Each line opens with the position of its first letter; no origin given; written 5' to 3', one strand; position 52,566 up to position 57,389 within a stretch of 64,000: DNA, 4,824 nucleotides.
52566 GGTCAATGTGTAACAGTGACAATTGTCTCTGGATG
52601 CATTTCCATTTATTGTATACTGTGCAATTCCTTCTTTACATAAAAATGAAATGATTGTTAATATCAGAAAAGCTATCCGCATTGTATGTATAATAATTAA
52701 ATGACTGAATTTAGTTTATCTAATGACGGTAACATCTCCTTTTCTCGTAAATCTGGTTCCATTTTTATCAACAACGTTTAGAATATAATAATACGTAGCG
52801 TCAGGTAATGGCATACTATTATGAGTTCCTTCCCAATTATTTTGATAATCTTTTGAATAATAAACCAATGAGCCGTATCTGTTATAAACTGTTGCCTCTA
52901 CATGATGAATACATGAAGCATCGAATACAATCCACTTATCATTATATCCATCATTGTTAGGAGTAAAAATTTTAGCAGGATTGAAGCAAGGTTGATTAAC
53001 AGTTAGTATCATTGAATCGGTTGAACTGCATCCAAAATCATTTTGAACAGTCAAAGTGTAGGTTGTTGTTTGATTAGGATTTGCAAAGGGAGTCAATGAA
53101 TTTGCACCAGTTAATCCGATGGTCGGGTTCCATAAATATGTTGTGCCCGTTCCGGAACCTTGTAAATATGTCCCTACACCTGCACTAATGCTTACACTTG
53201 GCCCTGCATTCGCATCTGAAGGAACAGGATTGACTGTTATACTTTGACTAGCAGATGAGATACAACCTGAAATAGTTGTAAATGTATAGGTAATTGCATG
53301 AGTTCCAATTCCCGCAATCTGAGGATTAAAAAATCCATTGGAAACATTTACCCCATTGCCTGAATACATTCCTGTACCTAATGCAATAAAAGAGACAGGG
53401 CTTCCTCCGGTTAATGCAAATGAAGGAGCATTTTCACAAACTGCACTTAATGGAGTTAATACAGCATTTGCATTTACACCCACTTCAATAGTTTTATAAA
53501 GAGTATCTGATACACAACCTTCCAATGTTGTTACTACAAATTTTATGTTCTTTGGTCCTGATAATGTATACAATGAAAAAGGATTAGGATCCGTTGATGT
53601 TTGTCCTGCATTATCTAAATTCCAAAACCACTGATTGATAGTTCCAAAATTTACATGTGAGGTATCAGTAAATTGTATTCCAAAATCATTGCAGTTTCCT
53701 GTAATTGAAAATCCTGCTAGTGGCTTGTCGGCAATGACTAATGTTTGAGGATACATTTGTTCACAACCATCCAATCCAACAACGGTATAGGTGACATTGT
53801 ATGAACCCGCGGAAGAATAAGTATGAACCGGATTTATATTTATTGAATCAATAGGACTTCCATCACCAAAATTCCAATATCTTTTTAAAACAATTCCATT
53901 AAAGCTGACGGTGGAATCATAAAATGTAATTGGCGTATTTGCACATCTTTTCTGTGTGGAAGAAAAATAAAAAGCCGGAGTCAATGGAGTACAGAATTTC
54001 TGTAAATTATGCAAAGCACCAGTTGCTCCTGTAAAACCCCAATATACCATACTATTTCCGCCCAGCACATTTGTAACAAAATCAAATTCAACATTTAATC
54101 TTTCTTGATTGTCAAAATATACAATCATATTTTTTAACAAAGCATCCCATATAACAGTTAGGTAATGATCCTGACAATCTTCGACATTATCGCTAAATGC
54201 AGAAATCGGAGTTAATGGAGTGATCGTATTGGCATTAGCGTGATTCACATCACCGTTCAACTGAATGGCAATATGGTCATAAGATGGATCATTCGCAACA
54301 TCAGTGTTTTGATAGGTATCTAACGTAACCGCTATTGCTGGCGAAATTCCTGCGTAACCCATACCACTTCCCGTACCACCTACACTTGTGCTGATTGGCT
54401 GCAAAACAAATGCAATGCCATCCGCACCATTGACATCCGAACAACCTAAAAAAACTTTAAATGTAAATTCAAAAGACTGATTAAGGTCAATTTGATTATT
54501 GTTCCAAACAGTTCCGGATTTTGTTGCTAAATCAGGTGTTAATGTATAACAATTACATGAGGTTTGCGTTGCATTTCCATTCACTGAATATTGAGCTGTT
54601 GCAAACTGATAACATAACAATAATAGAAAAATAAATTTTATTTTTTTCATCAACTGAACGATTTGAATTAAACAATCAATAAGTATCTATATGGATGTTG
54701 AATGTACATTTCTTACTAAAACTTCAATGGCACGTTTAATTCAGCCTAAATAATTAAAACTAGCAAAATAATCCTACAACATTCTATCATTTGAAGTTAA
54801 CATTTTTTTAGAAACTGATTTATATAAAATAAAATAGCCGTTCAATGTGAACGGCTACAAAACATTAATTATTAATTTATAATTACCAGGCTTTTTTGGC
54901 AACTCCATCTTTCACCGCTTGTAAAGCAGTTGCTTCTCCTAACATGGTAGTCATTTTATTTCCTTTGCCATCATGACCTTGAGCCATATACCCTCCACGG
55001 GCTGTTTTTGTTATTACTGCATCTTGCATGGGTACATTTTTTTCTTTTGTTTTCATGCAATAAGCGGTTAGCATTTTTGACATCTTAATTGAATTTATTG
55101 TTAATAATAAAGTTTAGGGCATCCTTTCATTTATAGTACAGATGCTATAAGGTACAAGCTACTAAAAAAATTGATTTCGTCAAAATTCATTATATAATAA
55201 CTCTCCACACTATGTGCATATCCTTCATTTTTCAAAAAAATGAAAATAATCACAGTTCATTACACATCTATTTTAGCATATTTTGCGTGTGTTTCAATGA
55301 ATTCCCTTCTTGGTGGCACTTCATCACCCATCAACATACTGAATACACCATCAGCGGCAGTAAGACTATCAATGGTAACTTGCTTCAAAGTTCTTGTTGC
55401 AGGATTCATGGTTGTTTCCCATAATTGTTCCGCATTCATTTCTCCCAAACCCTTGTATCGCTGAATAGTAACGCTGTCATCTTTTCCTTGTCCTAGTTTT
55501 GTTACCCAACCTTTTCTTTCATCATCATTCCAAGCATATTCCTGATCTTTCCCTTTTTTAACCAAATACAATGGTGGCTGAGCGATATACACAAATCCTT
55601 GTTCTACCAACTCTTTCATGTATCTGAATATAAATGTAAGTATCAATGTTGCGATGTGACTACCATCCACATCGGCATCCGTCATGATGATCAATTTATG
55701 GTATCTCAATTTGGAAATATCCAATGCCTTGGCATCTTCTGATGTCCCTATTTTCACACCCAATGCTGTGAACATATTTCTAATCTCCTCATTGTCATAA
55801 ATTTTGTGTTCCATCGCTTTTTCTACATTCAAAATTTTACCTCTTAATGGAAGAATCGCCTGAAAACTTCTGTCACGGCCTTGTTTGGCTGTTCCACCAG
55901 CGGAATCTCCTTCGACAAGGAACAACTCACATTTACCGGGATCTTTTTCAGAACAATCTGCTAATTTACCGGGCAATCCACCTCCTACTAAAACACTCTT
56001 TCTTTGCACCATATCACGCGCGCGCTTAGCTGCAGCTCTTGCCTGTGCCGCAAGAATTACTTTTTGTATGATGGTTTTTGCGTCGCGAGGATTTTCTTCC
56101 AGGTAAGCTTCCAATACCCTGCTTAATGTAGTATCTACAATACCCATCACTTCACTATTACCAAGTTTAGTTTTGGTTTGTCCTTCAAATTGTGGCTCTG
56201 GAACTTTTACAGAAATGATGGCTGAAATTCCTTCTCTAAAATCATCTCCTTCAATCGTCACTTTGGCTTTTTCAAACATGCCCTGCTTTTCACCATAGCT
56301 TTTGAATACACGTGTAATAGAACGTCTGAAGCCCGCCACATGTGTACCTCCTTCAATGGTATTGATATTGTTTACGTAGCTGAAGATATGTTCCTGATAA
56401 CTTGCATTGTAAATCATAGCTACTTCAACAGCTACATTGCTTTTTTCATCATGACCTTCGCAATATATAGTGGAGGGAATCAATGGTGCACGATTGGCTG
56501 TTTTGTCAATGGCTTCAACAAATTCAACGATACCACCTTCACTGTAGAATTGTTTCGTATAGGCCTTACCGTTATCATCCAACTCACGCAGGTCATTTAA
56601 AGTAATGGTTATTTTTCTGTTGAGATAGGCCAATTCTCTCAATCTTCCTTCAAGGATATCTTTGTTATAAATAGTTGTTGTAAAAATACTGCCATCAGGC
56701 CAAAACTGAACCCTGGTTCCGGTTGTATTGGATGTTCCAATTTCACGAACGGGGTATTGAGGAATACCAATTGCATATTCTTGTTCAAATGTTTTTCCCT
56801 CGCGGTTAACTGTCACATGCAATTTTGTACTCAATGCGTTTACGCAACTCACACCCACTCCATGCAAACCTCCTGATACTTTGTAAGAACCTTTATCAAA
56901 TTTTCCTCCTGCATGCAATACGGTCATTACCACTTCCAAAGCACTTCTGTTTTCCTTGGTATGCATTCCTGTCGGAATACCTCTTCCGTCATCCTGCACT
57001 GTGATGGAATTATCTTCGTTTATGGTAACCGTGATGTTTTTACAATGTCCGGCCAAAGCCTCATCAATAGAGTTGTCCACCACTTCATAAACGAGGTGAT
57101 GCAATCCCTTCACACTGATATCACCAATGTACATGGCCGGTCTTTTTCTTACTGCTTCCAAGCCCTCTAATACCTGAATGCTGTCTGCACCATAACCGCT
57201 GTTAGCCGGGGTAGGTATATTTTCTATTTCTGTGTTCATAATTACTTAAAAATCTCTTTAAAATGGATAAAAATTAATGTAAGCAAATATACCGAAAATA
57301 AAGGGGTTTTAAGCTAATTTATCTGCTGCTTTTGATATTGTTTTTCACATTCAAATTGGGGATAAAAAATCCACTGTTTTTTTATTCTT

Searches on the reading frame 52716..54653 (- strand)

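Call 15: search_protein_families(library=pfam, proteins=[window:52716-54653:-])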
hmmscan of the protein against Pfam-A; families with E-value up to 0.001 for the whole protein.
window:52716-54653:- (645 aa): 5 families
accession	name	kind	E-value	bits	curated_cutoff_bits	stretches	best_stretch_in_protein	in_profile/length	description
PF18483.9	Lectin_L-type_dom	-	1.7e-53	182.1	78.3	1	20-222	8-213/215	Legume lectin beta-barrel domain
PF13585.12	CHU_C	-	3.2e-19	69.3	27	1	561-639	5-82/86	CHU_C Type IX secretion signal domain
PF18911.6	PKD_4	-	1e-12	48.4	27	1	231-299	9-76/85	PKD domain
PF00801.26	PKD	-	5.9e-07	29.8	23.5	1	238-291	13-65/80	PKD domain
PF03388.20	Lectin_leg-like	-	6.8e-06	26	24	1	22-217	24-217/230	Legume-like lectin family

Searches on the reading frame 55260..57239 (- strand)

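Call 15: search_protein_families(library=pfam, proteins=[window:55260-57239:-])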
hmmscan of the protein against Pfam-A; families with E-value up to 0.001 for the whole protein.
window:55260-57239:- (659 aa): 5 families
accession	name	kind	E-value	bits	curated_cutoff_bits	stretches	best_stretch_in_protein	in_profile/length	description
PF00204.31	DNA_gyraseB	-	2.5e-58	196.8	27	1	236-409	1-172/173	DNA gyrase B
PF00986.26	DNA_gyraseB_C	-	1.2e-30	105.8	29.8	1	589-649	3-63/63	DNA gyrase B subunit, carboxyl terminus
PF01751.28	Toprim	-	4.1e-20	72.2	23.1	1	438-554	1-95/96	Toprim domain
PF02518.31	HATPase_c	-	4.4e-17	62.9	26.4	1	44-181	4-107/111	Histidine kinase-, DNA gyrase B-, and HSP90-like ATPase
PF13589.12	HATPase_c_3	-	0.00012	22.6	25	1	49-101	6-54/137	Histidine kinase-, DNA gyrase B-, and HSP90-like ATPase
